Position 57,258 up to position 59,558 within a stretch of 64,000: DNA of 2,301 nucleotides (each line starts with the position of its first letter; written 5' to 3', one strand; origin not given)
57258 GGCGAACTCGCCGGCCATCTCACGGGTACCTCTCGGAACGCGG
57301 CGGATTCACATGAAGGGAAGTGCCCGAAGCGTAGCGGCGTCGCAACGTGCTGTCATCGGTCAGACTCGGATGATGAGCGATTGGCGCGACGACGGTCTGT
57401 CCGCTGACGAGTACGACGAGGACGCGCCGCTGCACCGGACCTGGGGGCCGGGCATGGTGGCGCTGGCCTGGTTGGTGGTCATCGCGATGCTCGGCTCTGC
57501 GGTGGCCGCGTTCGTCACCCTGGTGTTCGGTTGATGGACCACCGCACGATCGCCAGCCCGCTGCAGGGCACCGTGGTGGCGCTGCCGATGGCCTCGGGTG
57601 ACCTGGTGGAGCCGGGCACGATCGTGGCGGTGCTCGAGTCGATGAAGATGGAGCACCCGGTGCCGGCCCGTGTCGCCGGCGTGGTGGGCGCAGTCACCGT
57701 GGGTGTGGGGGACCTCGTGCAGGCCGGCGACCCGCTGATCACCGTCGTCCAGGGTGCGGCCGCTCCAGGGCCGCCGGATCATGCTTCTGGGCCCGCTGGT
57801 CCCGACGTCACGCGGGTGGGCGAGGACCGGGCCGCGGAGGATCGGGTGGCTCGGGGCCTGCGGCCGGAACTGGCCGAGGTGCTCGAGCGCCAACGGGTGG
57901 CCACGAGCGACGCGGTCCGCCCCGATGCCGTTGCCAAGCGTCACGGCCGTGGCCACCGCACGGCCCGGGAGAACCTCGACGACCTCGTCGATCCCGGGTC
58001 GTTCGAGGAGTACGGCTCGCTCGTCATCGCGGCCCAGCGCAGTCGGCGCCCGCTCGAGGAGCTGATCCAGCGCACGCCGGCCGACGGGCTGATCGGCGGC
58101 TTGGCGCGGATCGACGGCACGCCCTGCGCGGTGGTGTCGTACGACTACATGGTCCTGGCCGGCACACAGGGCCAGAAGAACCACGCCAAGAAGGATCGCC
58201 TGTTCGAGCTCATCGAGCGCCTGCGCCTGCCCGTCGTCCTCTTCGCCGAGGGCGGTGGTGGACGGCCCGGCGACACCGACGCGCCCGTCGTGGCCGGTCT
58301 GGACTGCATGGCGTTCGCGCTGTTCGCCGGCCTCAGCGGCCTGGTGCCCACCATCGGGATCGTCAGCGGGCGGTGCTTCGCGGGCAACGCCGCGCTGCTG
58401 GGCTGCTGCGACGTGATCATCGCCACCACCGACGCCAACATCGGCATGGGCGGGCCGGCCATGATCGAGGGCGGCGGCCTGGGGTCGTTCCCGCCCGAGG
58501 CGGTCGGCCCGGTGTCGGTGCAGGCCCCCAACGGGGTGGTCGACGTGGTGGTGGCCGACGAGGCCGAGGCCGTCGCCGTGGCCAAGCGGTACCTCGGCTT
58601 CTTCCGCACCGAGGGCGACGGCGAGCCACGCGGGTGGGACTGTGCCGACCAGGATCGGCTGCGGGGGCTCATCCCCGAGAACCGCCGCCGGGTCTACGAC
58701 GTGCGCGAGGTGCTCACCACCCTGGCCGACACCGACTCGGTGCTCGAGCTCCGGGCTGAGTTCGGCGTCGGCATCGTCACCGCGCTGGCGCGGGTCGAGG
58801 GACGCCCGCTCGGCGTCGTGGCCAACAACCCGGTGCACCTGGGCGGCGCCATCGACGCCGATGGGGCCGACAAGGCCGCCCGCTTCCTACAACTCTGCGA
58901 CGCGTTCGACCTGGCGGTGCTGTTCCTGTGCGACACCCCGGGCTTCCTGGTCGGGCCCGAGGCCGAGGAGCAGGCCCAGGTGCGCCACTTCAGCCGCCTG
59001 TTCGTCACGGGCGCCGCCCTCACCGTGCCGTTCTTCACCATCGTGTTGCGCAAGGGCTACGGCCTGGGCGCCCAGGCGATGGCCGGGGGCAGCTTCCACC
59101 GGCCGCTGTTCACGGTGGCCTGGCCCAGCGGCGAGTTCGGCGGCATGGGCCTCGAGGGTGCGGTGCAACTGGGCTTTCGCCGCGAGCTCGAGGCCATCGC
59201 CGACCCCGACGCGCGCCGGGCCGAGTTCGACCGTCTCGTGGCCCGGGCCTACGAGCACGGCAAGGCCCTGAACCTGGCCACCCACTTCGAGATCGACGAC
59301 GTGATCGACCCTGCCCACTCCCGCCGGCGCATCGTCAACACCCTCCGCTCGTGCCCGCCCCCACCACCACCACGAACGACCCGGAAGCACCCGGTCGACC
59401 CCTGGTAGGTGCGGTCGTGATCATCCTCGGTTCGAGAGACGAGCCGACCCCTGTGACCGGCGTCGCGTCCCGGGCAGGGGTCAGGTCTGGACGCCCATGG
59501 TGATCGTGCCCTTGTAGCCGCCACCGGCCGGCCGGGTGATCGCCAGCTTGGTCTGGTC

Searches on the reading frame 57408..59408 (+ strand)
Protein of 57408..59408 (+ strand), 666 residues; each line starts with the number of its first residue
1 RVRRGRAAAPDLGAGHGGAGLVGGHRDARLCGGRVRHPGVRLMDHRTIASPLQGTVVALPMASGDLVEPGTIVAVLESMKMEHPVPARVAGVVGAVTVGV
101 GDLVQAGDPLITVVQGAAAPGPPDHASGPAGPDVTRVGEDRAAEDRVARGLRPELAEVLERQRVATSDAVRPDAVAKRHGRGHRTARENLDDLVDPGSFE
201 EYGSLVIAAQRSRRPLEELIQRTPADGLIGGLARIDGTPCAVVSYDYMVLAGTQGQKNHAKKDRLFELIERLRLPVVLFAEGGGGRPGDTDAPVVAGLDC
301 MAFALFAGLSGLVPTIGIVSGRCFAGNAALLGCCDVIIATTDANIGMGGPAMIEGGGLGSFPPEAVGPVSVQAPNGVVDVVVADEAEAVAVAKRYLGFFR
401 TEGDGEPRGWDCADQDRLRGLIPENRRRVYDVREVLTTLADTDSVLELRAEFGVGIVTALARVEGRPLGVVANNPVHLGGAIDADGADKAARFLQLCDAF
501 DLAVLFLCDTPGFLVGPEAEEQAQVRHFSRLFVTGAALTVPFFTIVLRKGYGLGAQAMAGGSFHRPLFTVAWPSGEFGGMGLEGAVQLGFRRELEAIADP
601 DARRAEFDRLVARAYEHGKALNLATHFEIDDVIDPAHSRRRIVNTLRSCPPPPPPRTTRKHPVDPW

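Call 24: search_protein_families(library=pfam, proteins=[window:57408-59408:+], max_evalue=0.00001)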
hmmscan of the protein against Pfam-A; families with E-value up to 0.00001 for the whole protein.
window:57408-59408:+ (666 aa): 4 families
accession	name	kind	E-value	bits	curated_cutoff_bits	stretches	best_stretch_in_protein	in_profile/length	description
PF01039.27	Carboxyl_trans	-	7.5e-77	259.5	22.3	1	178-647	2-476/493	Carboxyl transferase domain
PF00364.28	Biotin_lipoyl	-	6e-14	52.1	22.1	1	47-112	2-72/73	Biotin-requiring enzyme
PF03255.19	ACCA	-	6e-13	49.1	23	1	480-561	126-207/310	Acetyl co-enzyme A carboxylase carboxyltransferase-like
PF13533.13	Biotin_lipoyl_2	-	1.8e-08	34.4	29.8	0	47-76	2-31/32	Biotin-lipoyl like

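Call 73: find_homologous_proteins(query=window:57408-59408:+, max_evalue=1e-50)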
Query window:57408-59408:+ (666 aa): 8000 proteins with E <= 1e-50 among 8000 candidates; the best 120 are listed.
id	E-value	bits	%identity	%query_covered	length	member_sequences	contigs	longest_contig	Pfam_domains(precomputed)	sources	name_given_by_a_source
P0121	0.0e+0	1367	99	94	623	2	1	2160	PF25973.1,PF01039.28,PF00364.29,PF25917.1,PF03255.20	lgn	-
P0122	0.0e+0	1291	93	94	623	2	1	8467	PF25973.1,PF01039.28,PF00364.29,PF25917.1,PF03255.20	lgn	-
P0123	0.0e+0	1036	78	93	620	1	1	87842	PF25973.1,PF01039.28,PF00364.29,PF03255.20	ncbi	-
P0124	0.0e+0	1032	78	93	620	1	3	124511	PF25973.1,PF01039.28,PF00364.29,PF03255.20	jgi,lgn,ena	-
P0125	0.0e+0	1031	77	93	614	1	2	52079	PF01039.28,PF00364.29,PF03255.20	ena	-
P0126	0.0e+0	1030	78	93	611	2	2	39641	PF01039.28,PF00364.29,PF03255.20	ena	-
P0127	0.0e+0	1030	79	93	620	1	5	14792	PF25973.1,PF01039.28,PF00364.29,PF03255.20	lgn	-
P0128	0.0e+0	1029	78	93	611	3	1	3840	PF01039.28,PF00364.29,PF03255.20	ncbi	-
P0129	0.0e+0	1020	76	94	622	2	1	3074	PF25973.1,PF01039.28,PF00364.29,PF03255.20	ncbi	-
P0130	6.4e-298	1008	76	93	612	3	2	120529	PF25973.1,PF01039.28,PF00364.29,PF03255.20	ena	-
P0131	1.4e-296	1004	76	93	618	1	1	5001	PF01039.28,PF00364.29,PF03255.20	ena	-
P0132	7.1e-296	1001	76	93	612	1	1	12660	PF25973.1,PF01039.28,PF00364.29,PF03255.20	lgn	-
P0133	9.2e-296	1001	76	93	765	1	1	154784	PF01039.28,PF00364.29,PF03255.20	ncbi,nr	ncbi:MAG: biotin carboxylase [Microthrixaceae bacterium]|nr:biotin carboxylase [Microthrixaceae bact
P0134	1.2e-293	994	75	93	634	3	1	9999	PF01039.28,PF00364.29,PF03255.20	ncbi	-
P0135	5.8e-290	982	75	93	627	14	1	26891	PF01039.28,PF00364.29,PF03255.20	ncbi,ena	-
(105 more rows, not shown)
